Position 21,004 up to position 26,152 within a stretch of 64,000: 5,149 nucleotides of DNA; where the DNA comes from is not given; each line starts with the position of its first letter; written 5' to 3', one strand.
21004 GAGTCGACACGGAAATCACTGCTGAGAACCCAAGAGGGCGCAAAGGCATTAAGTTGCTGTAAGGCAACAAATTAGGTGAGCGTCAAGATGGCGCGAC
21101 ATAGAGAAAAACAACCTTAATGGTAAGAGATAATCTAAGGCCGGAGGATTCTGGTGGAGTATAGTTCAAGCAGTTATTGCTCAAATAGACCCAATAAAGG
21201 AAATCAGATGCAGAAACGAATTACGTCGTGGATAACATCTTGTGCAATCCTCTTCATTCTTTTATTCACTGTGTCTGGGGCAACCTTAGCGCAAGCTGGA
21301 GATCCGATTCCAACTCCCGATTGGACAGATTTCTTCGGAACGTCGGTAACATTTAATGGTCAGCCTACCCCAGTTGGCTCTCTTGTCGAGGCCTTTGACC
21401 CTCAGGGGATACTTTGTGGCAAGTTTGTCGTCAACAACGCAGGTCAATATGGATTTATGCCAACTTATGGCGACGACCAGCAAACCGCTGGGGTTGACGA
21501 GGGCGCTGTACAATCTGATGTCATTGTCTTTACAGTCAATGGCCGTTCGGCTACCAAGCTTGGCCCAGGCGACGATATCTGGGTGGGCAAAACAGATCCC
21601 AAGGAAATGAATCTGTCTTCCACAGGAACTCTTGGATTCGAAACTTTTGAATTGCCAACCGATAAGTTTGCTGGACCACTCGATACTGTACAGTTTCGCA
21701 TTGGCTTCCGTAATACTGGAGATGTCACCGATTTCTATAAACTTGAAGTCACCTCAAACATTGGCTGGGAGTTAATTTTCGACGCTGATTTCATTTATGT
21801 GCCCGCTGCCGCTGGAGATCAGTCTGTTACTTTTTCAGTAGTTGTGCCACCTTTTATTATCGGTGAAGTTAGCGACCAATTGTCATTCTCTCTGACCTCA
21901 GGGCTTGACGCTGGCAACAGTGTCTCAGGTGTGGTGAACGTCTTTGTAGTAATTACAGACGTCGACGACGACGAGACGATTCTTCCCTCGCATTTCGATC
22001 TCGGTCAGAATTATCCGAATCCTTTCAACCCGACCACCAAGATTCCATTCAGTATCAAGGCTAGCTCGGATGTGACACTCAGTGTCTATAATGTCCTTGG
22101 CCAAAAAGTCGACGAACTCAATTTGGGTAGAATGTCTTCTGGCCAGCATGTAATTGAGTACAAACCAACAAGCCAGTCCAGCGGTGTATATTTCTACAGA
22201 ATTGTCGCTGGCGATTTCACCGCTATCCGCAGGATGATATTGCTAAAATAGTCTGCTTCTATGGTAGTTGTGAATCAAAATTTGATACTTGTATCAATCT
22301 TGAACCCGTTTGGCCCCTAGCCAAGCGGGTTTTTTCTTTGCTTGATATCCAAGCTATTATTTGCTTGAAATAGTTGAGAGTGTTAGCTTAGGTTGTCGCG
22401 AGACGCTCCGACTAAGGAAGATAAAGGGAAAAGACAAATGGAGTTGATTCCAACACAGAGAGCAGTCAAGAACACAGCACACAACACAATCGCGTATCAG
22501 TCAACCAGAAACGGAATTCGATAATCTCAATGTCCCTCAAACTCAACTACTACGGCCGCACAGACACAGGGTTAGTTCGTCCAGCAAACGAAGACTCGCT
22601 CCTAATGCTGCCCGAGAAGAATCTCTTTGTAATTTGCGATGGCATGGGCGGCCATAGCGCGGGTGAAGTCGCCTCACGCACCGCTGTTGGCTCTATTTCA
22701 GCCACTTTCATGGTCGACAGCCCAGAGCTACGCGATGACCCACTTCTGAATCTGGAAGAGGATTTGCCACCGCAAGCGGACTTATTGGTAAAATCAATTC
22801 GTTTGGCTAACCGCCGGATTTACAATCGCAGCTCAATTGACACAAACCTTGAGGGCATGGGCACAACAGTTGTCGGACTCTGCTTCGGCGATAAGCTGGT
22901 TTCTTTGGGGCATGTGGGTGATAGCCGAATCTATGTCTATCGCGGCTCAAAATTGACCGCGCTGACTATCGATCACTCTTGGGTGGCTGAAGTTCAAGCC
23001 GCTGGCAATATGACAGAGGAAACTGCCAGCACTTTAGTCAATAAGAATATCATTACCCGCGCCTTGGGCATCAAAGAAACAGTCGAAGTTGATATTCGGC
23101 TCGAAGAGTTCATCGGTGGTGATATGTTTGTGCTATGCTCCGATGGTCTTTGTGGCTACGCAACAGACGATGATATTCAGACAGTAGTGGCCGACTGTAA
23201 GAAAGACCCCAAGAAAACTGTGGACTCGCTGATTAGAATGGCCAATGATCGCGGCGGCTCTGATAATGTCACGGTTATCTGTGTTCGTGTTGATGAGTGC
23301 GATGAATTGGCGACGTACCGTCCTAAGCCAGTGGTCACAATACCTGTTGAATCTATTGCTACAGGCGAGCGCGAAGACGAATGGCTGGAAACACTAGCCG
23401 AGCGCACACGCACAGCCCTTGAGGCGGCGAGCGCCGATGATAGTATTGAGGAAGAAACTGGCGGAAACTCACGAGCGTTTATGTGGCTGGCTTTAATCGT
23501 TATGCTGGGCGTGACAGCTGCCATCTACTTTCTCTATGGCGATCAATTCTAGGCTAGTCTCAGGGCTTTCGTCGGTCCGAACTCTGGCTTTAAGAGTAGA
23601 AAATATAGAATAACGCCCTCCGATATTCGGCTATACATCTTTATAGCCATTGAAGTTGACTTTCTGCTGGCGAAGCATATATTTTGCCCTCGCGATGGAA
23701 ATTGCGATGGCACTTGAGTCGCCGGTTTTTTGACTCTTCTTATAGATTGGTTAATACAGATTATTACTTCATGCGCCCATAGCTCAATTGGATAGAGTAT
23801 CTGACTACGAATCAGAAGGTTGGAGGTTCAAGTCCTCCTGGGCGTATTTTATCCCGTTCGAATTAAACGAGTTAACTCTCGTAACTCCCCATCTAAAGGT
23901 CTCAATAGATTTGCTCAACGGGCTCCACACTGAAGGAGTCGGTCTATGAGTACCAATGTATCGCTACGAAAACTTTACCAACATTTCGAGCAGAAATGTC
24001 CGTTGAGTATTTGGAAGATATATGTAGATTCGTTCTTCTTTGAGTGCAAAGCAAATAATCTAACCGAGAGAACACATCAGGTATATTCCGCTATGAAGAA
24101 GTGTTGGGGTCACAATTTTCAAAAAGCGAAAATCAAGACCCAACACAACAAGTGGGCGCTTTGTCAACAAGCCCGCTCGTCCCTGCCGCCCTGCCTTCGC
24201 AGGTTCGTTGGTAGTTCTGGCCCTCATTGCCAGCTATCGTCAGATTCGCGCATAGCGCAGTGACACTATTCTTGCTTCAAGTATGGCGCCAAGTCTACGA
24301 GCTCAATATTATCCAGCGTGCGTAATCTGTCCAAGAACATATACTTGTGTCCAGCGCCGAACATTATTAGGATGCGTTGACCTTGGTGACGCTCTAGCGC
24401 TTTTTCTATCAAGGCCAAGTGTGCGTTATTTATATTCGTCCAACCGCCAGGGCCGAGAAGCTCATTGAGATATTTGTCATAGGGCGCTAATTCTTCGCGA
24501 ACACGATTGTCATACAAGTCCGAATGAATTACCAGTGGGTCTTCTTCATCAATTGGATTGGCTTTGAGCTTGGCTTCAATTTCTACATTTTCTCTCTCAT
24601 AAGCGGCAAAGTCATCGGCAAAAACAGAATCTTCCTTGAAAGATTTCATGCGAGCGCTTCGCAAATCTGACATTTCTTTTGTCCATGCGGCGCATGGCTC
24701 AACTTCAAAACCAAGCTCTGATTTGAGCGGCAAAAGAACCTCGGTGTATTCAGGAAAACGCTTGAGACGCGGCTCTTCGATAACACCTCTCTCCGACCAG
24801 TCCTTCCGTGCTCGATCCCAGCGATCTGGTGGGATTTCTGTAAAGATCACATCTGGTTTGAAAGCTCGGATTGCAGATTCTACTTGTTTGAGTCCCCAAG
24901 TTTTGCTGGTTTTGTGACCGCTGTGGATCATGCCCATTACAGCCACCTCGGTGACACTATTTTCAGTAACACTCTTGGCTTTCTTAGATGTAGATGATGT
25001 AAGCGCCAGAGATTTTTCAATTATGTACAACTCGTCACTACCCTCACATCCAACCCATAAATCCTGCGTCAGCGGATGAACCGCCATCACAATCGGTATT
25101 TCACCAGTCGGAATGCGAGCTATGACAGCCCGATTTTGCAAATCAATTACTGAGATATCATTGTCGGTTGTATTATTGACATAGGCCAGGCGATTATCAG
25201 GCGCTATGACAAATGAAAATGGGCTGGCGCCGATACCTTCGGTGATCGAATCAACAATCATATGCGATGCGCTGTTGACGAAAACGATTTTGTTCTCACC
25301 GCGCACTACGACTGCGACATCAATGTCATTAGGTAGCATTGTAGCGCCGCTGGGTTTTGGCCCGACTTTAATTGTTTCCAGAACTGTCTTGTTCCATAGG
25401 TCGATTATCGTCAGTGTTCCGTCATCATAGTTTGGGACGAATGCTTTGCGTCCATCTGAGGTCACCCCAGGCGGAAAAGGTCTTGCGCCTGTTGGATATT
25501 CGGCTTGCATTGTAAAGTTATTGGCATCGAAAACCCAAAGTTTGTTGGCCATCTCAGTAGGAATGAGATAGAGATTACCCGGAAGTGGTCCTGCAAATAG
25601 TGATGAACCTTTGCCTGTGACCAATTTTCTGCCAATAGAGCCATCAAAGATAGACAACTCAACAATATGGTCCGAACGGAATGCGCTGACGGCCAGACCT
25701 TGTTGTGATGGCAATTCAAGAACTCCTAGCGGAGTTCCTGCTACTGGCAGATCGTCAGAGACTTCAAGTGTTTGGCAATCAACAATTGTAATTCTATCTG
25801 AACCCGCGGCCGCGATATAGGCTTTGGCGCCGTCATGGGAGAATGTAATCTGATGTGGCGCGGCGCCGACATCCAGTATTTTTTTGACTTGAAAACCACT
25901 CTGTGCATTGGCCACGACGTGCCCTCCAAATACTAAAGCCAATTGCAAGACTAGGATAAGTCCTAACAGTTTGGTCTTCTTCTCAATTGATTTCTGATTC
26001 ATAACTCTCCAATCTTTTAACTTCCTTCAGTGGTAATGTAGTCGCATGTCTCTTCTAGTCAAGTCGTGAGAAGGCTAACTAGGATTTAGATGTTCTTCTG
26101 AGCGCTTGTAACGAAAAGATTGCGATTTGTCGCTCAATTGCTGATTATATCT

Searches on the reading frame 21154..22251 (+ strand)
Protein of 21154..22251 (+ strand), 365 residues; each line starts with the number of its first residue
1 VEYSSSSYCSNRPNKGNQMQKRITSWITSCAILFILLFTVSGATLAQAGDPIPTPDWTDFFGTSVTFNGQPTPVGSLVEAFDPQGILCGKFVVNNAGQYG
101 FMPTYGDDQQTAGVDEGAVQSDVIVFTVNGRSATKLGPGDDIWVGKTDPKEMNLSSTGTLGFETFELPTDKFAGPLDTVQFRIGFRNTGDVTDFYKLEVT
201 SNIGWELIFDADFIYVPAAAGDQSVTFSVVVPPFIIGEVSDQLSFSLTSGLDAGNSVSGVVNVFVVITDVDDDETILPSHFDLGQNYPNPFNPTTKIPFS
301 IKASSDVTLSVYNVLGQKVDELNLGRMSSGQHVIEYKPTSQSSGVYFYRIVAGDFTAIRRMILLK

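Call 18: search_protein_families(library=ncbifam, proteins=[window:21154-22251:+], max_evalue=0.00001)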
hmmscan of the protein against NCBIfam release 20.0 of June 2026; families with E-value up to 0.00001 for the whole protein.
window:21154-22251:+ (365 aa): 2 families
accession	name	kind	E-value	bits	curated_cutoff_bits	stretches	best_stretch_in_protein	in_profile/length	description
TIGR04183.1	Por_Secre_tail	domain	3.6e-11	42.9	23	1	287-362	2-70/72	T9SS type A sorting domain-containing protein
NF052323.1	T9SSA_dep_M6i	equivalog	3.8e-07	28.4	600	1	284-352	958-1026/1043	T9SS-dependent M6-like inactivated metalloprotease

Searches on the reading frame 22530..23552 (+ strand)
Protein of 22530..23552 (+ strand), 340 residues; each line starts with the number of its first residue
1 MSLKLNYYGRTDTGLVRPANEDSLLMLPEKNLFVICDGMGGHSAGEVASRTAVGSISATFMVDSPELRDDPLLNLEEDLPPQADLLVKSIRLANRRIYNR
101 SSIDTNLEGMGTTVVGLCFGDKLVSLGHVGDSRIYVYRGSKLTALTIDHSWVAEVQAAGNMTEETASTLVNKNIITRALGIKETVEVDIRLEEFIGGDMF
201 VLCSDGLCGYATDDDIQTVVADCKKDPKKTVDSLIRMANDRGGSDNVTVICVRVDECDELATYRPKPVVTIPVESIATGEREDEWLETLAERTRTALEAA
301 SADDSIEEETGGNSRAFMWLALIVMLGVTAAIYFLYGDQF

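Call 18: search_protein_families(library=ncbifam, proteins=[window:22530-23552:+], max_evalue=0.00001)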
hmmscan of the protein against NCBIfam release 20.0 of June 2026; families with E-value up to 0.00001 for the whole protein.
window:22530-23552:+ (340 aa): 2 families
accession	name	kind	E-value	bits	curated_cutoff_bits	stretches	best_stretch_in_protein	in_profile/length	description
NF033484.1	Stp1_PP2C_phos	equivalog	1.5e-69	234.1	230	1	11-252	2-231/232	Stp1/IreP family PP2C-type Ser/Thr phosphatase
NF011149.0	PRK14559.1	equivalog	1.9e-35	122.7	374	1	27-254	408-631/642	serine/threonine phosphatase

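Call 31: search_protein_families(library=pfam, proteins=[window:22530-23552:+], max_evalue=0.001)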
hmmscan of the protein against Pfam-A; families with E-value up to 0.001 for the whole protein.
window:22530-23552:+ (340 aa): 3 families
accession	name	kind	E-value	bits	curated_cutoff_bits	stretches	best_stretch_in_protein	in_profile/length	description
PF13672.11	PP2C_2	-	2.8e-09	37.3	24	1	20-208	12-175/209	Protein phosphatase 2C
PF00481.26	PP2C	-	5.3e-08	33.3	20.3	1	27-247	31-255/255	Protein phosphatase 2C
PF07228.17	SpoIIE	-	9.2e-05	22.9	25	1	140-254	73-191/192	Stage II sporulation protein E (SpoIIE)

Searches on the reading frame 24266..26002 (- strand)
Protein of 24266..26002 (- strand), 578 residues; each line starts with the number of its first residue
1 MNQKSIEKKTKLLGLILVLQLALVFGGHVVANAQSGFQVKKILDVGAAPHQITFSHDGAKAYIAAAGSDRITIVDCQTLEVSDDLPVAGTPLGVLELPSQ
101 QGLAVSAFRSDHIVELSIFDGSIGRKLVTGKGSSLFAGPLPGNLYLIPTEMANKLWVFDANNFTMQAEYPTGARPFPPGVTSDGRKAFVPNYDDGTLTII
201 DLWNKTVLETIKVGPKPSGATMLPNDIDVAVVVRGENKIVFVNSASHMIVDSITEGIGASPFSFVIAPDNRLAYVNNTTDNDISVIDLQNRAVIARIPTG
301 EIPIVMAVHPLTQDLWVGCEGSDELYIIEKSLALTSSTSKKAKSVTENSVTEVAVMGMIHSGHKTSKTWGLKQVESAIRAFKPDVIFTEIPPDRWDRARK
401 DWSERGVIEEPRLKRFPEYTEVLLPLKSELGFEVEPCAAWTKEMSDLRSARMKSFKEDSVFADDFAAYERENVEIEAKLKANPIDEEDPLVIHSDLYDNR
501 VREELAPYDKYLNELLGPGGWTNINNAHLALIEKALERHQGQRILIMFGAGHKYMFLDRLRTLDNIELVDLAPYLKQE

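Call 18: search_protein_families(library=ncbifam, proteins=[window:24266-26002:-], max_evalue=0.00001)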
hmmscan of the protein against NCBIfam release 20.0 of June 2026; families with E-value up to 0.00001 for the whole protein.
window:24266-26002:- (578 aa): 8 families
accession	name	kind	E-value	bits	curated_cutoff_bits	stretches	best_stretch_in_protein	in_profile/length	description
TIGR03866.1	PQQ_ABC_repeats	subfamily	1.7e-30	106.2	287.3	2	185-323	11-147/310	PQQ-dependent catabolism-associated beta-propeller protein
TIGR02276.1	beta_rpt_yvtn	repeat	5.7e-25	87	27.85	1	268-305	1-38/42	beta-propeller repeat protein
NF052340.1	hydrazine_beta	equivalog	3.7e-18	65.7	560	1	229-322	47-138/372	hydrazine synthase subunit beta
NF052342.1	hydrazine_BC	exception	1.9e-15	56.1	1250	0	219-322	43-144/690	hydrazine synthase subunit beta-gamma fusion subunit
NF052460.1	L-NosZ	equivalog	3.1e-14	52.4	700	1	178-299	137-256/480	clade III lactonase-type nitrous-oxide reductase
NF048007.1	MmpL3Stblzr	equivalog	2.5e-07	30.2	600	0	209-327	42-159/366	MmpL3/TtfA transport complex stabilizer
NF052280.1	7_blade_YncE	equivalog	8.3e-06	24.8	400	0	155-228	57-130/338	7-bladed beta-propeller protein YncE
TIGR03907.1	QH_beta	equivalog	8.9e-06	25.1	223.2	0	231-290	5-64/338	quinohemoprotein amine dehydrogenase subunit beta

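Call 31: search_protein_families(library=pfam, proteins=[window:24266-26002:-], max_evalue=0.001)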
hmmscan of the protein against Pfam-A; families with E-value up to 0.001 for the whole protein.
window:24266-26002:- (578 aa): 3 families
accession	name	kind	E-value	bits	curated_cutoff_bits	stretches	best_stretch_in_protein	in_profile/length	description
PF02239.22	Cytochrom_D1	-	2.3e-12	46.6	25.5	1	230-309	8-85/368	Cytochrome D1 heme domain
PF21783.3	YNCE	-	2.8e-09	37.2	27.1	0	144-222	255-333/339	YNCE-like beta-propeller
PF18950.5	DUF5694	-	0.0006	20.7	27.5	1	521-575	132-185/185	Family of unknown function (DUF5694)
